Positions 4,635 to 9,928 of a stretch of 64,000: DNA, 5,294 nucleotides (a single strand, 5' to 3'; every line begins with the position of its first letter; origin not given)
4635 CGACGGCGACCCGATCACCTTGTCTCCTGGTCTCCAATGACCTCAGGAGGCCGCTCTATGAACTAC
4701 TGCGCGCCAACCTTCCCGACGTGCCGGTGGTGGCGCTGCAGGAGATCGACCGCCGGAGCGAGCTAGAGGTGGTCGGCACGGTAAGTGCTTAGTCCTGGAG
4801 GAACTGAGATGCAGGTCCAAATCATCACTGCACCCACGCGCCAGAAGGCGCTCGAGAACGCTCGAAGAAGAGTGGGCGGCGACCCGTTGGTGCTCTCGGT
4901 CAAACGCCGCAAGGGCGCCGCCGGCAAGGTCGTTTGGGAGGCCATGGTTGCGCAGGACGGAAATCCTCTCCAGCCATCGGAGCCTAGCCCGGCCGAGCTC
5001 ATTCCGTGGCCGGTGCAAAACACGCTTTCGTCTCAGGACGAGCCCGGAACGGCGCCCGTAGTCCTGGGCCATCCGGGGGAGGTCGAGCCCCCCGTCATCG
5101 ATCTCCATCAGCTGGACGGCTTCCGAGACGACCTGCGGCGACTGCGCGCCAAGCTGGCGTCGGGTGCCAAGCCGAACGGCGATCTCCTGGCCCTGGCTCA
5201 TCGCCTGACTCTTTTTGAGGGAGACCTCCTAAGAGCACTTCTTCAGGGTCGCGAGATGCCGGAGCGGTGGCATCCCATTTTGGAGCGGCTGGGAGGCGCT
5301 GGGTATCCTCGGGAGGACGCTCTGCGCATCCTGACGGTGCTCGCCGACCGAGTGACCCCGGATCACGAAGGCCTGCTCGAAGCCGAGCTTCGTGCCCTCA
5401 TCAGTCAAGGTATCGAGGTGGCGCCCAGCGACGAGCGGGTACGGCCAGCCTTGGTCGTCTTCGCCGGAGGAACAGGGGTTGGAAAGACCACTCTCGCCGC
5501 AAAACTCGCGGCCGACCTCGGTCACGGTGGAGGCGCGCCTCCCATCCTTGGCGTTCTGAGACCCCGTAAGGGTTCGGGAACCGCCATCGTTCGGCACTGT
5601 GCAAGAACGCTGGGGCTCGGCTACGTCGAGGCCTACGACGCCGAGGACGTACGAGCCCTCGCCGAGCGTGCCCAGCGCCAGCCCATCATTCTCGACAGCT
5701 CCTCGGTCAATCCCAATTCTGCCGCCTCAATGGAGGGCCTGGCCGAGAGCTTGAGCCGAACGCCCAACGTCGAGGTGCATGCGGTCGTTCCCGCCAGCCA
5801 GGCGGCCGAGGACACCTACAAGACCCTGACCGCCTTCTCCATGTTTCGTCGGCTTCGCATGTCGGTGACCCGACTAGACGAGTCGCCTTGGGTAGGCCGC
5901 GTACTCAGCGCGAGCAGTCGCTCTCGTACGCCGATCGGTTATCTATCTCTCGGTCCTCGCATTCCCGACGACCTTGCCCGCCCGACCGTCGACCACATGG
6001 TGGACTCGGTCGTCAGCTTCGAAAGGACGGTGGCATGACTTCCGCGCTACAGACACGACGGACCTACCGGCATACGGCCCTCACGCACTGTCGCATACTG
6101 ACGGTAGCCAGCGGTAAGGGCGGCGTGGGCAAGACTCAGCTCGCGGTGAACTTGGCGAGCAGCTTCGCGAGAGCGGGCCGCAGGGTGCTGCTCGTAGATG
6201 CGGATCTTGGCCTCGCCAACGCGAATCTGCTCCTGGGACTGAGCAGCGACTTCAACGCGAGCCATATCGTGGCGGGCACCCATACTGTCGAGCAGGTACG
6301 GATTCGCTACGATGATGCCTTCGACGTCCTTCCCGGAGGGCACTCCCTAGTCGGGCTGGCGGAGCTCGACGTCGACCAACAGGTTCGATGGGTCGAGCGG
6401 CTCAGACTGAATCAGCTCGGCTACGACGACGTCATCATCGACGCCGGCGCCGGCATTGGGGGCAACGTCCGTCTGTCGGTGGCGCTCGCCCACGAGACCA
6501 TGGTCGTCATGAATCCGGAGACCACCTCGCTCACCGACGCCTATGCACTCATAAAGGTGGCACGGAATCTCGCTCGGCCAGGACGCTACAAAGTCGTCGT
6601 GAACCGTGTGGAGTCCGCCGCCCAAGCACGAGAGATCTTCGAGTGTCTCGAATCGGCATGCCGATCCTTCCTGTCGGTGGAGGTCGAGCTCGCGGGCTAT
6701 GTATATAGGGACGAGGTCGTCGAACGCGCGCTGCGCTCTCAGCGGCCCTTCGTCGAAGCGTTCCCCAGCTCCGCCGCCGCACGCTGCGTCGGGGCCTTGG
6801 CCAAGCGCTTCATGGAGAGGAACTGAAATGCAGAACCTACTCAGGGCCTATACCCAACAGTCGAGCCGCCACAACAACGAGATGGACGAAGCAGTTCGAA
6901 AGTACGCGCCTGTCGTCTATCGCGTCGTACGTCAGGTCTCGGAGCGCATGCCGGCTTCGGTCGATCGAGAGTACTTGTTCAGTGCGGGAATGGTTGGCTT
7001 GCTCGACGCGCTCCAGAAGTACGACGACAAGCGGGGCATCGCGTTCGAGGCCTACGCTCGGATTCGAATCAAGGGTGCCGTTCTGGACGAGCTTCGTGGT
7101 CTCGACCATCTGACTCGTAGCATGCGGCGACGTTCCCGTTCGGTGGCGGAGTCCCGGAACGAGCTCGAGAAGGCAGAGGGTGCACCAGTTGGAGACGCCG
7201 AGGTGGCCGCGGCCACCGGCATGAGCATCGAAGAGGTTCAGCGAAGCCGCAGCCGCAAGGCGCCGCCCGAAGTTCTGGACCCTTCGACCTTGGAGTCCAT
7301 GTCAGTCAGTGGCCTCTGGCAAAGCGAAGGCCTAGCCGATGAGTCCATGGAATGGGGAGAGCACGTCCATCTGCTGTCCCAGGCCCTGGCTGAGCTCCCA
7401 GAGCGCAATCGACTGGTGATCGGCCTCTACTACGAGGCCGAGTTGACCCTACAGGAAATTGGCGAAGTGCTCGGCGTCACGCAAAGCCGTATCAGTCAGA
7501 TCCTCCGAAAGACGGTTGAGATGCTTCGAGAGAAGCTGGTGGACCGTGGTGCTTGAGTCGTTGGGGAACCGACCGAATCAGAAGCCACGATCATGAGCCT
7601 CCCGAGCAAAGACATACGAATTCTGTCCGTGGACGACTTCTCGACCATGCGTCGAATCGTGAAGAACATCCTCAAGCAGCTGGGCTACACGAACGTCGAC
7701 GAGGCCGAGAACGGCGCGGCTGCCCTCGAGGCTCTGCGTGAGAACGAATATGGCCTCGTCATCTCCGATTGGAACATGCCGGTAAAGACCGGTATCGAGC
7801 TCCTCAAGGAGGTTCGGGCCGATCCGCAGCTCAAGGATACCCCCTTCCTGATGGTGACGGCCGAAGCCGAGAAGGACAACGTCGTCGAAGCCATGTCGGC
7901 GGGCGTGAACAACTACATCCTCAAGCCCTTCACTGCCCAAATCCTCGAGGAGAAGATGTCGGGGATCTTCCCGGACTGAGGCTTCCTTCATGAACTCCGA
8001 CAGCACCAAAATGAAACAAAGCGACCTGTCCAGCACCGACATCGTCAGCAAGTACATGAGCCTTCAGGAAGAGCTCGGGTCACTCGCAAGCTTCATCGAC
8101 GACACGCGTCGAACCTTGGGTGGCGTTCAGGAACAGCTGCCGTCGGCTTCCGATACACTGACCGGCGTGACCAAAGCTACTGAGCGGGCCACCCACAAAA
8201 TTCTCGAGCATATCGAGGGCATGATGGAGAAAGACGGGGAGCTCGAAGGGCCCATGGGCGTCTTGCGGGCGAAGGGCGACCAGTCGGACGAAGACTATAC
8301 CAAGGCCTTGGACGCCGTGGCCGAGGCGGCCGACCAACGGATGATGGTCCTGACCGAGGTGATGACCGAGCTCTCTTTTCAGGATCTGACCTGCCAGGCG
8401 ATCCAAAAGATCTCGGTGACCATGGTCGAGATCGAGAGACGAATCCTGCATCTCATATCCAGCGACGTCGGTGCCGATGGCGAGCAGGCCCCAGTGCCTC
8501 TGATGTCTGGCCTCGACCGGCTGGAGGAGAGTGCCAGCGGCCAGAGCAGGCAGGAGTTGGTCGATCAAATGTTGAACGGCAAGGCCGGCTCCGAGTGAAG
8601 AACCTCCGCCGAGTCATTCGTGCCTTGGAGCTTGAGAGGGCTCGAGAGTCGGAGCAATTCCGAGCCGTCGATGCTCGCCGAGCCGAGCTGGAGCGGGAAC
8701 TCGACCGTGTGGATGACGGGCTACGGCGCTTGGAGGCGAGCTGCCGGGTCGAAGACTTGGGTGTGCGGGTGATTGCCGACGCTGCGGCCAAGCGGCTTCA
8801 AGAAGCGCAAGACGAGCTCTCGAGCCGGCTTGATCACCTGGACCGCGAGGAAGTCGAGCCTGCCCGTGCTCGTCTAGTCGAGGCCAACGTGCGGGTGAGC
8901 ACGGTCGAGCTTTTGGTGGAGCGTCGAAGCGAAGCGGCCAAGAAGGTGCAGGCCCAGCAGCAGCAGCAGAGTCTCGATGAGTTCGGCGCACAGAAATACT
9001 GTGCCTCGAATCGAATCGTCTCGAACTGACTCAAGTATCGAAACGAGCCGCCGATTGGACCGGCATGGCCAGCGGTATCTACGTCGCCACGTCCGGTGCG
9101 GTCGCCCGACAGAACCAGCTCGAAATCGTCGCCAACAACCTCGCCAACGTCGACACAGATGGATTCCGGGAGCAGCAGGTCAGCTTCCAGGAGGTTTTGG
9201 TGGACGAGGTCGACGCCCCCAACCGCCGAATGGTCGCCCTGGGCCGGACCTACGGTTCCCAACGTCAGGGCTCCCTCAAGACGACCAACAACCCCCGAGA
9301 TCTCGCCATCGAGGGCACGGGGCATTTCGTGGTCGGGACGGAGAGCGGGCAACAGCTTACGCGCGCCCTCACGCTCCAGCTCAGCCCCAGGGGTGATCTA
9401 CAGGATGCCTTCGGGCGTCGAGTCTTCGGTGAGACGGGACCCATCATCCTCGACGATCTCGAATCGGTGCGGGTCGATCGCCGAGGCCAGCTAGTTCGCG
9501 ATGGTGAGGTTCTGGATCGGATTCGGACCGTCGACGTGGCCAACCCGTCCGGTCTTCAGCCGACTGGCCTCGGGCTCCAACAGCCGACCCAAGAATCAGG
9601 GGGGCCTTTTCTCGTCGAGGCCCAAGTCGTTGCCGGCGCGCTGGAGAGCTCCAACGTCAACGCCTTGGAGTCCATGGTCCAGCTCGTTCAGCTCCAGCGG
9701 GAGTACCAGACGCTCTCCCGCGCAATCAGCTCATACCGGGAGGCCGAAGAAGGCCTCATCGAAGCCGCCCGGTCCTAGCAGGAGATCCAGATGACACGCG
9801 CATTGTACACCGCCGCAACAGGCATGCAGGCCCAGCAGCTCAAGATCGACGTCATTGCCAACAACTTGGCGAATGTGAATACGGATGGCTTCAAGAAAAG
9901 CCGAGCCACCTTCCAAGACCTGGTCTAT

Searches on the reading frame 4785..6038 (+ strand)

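Call 45: search_protein_families(library=pfam, proteins=[window:4785-6038:+], max_evalue=0.001)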
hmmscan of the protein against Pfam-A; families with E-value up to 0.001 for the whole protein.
window:4785-6038:+ (417 aa): 2 families
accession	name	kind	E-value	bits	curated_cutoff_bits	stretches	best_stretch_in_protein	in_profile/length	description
PF00448.28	SRP54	-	4.2e-14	53.1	22.7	1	222-409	2-194/196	SRP54-type protein, GTPase domain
PF01656.29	CbiA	-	0.0008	19.8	25.4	0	224-246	2-24/125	CobQ/CobB/MinD/ParA nucleotide binding domain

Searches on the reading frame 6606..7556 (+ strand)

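Call 45: search_protein_families(library=pfam, proteins=[window:6606-7556:+], max_evalue=0.001)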
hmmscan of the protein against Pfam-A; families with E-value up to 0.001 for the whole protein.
window:6606-7556:+ (316 aa): 4 families
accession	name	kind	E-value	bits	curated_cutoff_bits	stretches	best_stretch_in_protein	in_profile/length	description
PF04545.22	Sigma70_r4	-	5.5e-17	61.5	24.1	1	260-309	1-50/50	Sigma-70, region 4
PF04542.20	Sigma70_r2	-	9.7e-12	45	24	1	97-165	2-67/71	Sigma-70 region 2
PF08281.18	Sigma70_r4_2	-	1.8e-06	27.9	25.7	1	257-301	4-48/54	Sigma-70, region 4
PF04297.20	UPF0122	-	0.00022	21.9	22.7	1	264-308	18-62/101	Putative helix-turn-helix protein, YlxM / p13 like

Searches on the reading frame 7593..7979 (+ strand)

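Call 93: search_protein_families(library=pfam, proteins=[window:7593-7979:+], max_evalue=0.001)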
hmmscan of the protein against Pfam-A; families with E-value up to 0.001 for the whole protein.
window:7593-7979:+ (128 aa): 1 family
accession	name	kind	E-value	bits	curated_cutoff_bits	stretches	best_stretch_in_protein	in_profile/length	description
PF00072.30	Response_reg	-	1.7e-29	102.6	30.2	1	10-121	1-109/111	Response regulator receiver domain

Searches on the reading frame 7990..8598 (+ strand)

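Call 45: search_protein_families(library=pfam, proteins=[window:7990-8598:+], max_evalue=0.001)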
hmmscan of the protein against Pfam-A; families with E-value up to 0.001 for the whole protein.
window:7990-8598:+ (202 aa): 1 family
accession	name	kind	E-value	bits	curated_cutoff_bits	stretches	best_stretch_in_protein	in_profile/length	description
PF04344.18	CheZ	-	8.9e-13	49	30.7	1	32-163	18-160/203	Chemotaxis phosphatase, CheZ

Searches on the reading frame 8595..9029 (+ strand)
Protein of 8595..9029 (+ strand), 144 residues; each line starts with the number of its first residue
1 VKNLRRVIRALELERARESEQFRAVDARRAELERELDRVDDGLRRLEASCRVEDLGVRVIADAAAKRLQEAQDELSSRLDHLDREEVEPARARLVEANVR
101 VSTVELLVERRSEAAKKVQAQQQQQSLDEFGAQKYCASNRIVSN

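Call 93: search_protein_families(library=pfam, proteins=[window:8595-9029:+], max_evalue=0.001)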
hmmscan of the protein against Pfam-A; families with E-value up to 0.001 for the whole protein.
window:8595-9029:+ (144 aa): 1 family
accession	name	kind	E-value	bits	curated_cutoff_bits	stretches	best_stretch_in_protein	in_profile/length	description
PF02050.21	FliJ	-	8.6e-05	23.2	28.4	1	63-135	52-123/123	Flagellar FliJ protein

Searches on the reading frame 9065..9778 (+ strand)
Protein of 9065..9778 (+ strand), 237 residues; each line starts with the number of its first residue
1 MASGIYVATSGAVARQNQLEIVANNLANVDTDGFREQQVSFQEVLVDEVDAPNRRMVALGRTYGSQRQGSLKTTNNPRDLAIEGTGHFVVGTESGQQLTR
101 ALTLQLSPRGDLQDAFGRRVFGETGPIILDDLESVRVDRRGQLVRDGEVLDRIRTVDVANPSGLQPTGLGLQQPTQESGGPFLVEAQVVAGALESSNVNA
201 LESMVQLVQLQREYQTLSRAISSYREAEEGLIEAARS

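Call 45: search_protein_families(library=pfam, proteins=[window:9065-9778:+], max_evalue=0.001)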
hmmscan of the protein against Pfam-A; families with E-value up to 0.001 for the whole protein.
window:9065-9778:+ (237 aa): 3 families
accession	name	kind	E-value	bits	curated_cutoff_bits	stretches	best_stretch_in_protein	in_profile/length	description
PF06429.18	Flg_bbr_C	-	3.3e-11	43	23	1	190-226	2-38/46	Flagellar basal body rod FlgEFG protein C-terminal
PF00460.25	Flg_bb_rod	-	3.4e-11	43.3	20.7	1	5-35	1-31/31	Flagella basal body rod protein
PF22692.1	LlgE_F_G_D1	-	4.1e-05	24.1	27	1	81-143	1-62/64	Flagellar hook protein FlgE/F/G D1 domain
